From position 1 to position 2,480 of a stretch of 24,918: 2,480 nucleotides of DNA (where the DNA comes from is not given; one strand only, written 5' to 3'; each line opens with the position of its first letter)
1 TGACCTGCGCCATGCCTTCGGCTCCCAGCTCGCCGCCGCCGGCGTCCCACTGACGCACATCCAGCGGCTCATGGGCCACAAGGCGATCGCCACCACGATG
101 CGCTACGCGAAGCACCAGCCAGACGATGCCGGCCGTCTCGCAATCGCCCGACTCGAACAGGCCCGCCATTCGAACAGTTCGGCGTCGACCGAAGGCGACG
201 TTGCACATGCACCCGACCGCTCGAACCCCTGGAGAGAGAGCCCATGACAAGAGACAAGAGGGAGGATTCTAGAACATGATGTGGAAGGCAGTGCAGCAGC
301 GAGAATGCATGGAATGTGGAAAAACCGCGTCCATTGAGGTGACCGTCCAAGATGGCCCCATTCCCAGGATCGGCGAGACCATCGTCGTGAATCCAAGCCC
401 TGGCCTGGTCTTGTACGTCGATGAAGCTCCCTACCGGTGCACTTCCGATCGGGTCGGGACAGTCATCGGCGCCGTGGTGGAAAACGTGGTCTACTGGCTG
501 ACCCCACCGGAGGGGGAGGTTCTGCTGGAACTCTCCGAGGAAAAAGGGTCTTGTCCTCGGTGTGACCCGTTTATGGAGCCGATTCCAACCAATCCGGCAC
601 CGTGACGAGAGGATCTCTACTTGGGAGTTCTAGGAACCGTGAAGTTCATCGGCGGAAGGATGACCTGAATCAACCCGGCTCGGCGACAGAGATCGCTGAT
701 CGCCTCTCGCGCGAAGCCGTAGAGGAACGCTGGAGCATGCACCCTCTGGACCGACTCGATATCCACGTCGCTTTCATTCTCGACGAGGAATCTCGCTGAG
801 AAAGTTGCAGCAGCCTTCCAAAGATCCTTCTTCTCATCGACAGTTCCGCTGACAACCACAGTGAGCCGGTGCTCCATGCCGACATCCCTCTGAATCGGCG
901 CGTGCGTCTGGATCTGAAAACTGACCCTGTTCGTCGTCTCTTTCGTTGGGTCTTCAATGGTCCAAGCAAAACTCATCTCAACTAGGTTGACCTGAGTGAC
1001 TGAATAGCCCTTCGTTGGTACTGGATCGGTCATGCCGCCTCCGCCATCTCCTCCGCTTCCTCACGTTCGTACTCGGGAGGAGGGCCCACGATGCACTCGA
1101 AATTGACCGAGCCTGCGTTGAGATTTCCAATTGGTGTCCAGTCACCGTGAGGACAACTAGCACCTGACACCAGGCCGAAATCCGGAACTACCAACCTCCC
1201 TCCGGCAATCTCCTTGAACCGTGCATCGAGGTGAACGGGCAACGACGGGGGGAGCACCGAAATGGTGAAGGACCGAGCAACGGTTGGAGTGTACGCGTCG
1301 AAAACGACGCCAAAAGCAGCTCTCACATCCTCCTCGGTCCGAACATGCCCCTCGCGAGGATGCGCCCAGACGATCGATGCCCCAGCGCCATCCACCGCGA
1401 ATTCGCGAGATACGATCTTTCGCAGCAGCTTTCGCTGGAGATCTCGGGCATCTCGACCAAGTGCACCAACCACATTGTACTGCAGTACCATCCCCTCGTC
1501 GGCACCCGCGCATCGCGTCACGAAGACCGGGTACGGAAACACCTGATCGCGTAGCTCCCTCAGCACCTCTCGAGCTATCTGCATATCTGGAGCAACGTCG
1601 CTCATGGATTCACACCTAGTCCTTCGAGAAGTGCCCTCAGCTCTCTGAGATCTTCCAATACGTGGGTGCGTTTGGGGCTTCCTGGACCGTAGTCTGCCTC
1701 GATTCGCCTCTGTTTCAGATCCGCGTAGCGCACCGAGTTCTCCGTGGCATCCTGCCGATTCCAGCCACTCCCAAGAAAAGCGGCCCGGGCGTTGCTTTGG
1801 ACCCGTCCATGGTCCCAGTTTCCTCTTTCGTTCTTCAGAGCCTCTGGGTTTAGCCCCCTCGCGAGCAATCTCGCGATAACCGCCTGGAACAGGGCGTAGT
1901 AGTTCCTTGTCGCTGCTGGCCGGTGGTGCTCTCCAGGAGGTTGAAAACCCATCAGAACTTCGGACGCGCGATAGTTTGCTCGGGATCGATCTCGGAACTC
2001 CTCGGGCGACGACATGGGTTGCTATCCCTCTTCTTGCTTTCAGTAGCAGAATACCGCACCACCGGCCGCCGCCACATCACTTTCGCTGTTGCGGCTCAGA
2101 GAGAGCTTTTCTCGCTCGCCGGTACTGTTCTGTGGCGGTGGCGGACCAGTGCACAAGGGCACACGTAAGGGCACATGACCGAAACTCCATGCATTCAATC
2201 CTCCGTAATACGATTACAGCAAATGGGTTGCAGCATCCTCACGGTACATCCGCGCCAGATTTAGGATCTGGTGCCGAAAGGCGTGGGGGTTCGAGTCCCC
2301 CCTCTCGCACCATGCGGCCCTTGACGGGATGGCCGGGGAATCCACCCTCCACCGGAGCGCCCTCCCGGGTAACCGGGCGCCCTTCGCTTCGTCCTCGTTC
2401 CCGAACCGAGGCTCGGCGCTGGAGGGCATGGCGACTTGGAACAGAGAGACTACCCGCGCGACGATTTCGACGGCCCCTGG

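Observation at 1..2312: Right boundary of an integrative element: integrase fragment plus truncated tRNA-Leu 3' half as att remnant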

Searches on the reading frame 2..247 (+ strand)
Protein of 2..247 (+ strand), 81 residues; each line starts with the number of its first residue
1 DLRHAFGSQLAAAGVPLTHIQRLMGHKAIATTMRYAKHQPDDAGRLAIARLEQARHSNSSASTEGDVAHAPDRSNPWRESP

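Call 4: search_protein_families(library=pfam, proteins=[window:2-247:+], max_evalue=0.01)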
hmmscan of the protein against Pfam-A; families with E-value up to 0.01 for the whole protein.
window:2-247:+ (81 aa): 1 family
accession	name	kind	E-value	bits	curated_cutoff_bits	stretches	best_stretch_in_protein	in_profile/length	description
PF00589.27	Phage_integrase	-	2.8e-10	40.7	27.1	1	1-39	131-169/172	Phage integrase family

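Call 19: find_related_loci(query=window:2-244:+, collection=metagenome_contigs, flank=10000)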
Query window:2-244:+ (81 aa) in metagenome_contigs; peptide patterns used: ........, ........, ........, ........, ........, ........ (x = any residue, [..] = any of these).
600 stretches matched a pattern (row limit reached: there are more); 4 encode a relative of the query (tblastn E <= 1e-3); 4 distinct loci.
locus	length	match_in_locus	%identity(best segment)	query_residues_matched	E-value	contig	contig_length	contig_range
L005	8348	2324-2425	59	2-35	8e-11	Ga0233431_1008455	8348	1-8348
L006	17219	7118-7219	59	2-35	1e-10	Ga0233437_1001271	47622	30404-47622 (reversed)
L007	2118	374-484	54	1-37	6e-10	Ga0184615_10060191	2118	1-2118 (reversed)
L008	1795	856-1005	47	2-52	9e-10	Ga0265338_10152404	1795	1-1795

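Call 32: find_homologous_proteins(query=window:2-244:+, max_evalue=0.001)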
Query window:2-244:+ (81 aa): 1 proteins with E <= 0.001 among 5 candidates.
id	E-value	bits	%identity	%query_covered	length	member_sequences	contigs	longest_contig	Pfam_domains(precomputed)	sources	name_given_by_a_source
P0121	2.1e-45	170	99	99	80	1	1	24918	PF00589.28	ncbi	ncbi:MAG: site-specific integrase [Planctomycetota bacterium]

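Call 34: search_protein_families(library=ncbifam, proteins=[window:2-247:+], max_evalue=0.1)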
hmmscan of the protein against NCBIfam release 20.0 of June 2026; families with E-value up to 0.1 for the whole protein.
window:2-247:+ (81 aa): 12 families
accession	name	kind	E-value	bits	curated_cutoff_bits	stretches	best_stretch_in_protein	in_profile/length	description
NF040815.2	recomb_XerA_Arch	equivalog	2.7e-08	33.7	220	1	2-42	218-258/263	site-specific tyrosine recombinase/integron integrase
TIGR02224.1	recomb_XerC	equivalog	9e-07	28.6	335.15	1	2-37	241-276/295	tyrosine recombinase XerC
NF001399.0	PRK00283.1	subfamily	1.4e-05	24.5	279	1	2-37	247-282/300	tyrosine recombinase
TIGR02225.1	recomb_XerD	equivalog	1.6e-05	24.4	329.6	1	2-37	238-273/290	site-specific tyrosine recombinase XerD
TIGR02249.1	integrase_gron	subfamily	7.9e-05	22.2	265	1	2-37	264-299/315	integron integrase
NF040693.1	recomb_GmtY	equivalog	9e-05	21.9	340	1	2-41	396-435/441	gamma-mobile-trio recombinase GmtY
NF007371.0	PRK09871.1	subfamily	0.0006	19.4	222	1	2-38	138-174/198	tyrosine-type DNA invertase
NF002331.0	PRK01287.1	subfamily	0.0011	18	371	1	2-37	276-311/365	site-specific tyrosine recombinase XerC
NF003462.0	PRK05084.1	equivalog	0.0016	17.3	267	1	2-53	308-358/360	tyrosine recombinase XerS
NF011946.0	PRK15417.1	equivalog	0.0041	16.3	435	1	2-37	279-314/337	integron integrase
NF007370.0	PRK09870.1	subfamily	0.0045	16.6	221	1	2-46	143-184/200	tyrosine-type DNA invertase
NF047926.1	integrase_GmtZ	equivalog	0.042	11.8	600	1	13-62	445-493/784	gamma-mobile-trio integrase GmtZ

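Call 45: find_related_loci(query=window:2-244:+, collection=viral_contigs, flank=10000)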
Query window:2-244:+ (81 aa) in viral_contigs; peptide patterns used: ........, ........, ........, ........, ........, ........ (x = any residue, [..] = any of these).
29 stretches matched a pattern; 4 encode a relative of the query (tblastn E <= 1e-3); 4 distinct loci.
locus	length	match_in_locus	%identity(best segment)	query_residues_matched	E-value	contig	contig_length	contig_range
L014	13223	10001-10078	54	2-27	4e-5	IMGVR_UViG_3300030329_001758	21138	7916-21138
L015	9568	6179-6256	54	2-27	7e-5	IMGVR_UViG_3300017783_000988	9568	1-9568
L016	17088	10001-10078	54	2-27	7e-5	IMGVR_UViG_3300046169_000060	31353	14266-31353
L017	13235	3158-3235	54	2-27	9e-5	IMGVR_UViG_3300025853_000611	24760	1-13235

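Call 84: search_protein_families(library=phrogs, proteins=[window:2-247:+], max_evalue=0.01)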
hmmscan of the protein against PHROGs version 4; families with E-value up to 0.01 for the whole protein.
window:2-247:+ (81 aa): 6 families
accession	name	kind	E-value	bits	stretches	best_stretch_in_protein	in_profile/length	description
phrog_1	-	integration and excision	4.3e-12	47.1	1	1-62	397-458/611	integrase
phrog_216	-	integration and excision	3e-09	37.4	1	1-44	186-230/301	integrase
phrog_23271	-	unknown function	2.7e-07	31.4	1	2-39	14-51/67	-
phrog_7269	-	integration and excision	1.1e-05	26.2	1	2-42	33-73/89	integrase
phrog_7685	-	integration and excision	7.7e-05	23.3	1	2-46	186-230/240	integrase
phrog_34557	-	integration and excision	0.0046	17.7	1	2-39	130-167/183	integrase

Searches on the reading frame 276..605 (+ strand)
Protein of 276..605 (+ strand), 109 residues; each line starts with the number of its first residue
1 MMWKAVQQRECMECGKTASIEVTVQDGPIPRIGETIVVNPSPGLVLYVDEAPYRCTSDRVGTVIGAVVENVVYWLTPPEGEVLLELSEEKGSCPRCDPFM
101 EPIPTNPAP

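Call 4: search_protein_families(library=pfam, proteins=[window:276-605:+], max_evalue=0.01)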
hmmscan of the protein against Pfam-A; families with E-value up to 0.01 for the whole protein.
window:276-605:+ (109 aa): 0 families

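Call 6: find_encoding_contigs(protein=window:276-602:+, flank=10000, max_places=10)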
Protein window:276-602:+ (109 aa): no gene with exactly this product is on record in the collection.

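Call 33: search_protein_families(library=padloc, proteins=[window:276-605:+], max_evalue=0.1)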
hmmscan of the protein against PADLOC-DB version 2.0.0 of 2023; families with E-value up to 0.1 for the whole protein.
window:276-605:+ (109 aa): 0 families

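Call 34: search_protein_families(library=ncbifam, proteins=[window:276-605:+], max_evalue=0.1)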
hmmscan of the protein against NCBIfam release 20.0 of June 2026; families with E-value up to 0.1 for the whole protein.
window:276-605:+ (109 aa): 0 families

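Call 35: search_protein_families(library=pfam, proteins=[window:276-605:+], max_evalue=10)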
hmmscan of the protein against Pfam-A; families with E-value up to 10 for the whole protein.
window:276-605:+ (109 aa): 1 family
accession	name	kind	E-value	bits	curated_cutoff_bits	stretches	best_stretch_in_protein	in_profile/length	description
PF23455.1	DUF7129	-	0.071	13.3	30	0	10-19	13-22/45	Domain of unknown function (DUF7129)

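Call 46: find_related_loci(query=window:276-602:+, collection=viral_contigs, flank=10000)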
Query window:276-602:+ (109 aa) in viral_contigs; peptide patterns used: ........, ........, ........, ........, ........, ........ (x = any residue, [..] = any of these).
19 stretches matched a pattern, but none encodes a relative of the query by tblastn (E <= 1e-3).

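Call 84: search_protein_families(library=phrogs, proteins=[window:276-605:+], max_evalue=0.01)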
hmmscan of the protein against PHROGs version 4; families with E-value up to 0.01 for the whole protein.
window:276-605:+ (109 aa): 0 families

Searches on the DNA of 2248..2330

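Call 7: search_rna_families(source=window, start=2248, end=2330, threshold=evalue, max_evalue=1, show_alignments=2)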
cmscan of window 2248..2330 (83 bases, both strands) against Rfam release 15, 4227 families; matches with E-value up to 1: 2.
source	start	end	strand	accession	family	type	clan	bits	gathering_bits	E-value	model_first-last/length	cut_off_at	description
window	2248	2309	+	RF00005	tRNA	Gene; tRNA;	CL00001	26.2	29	0.00046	20-71/71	5'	tRNA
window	2285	2301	-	RF04351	Plastid-psbl-rps4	Cis-reg;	-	14.7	68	0.53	9-25/53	no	Plastid-psbl-rps4 3UTR RNA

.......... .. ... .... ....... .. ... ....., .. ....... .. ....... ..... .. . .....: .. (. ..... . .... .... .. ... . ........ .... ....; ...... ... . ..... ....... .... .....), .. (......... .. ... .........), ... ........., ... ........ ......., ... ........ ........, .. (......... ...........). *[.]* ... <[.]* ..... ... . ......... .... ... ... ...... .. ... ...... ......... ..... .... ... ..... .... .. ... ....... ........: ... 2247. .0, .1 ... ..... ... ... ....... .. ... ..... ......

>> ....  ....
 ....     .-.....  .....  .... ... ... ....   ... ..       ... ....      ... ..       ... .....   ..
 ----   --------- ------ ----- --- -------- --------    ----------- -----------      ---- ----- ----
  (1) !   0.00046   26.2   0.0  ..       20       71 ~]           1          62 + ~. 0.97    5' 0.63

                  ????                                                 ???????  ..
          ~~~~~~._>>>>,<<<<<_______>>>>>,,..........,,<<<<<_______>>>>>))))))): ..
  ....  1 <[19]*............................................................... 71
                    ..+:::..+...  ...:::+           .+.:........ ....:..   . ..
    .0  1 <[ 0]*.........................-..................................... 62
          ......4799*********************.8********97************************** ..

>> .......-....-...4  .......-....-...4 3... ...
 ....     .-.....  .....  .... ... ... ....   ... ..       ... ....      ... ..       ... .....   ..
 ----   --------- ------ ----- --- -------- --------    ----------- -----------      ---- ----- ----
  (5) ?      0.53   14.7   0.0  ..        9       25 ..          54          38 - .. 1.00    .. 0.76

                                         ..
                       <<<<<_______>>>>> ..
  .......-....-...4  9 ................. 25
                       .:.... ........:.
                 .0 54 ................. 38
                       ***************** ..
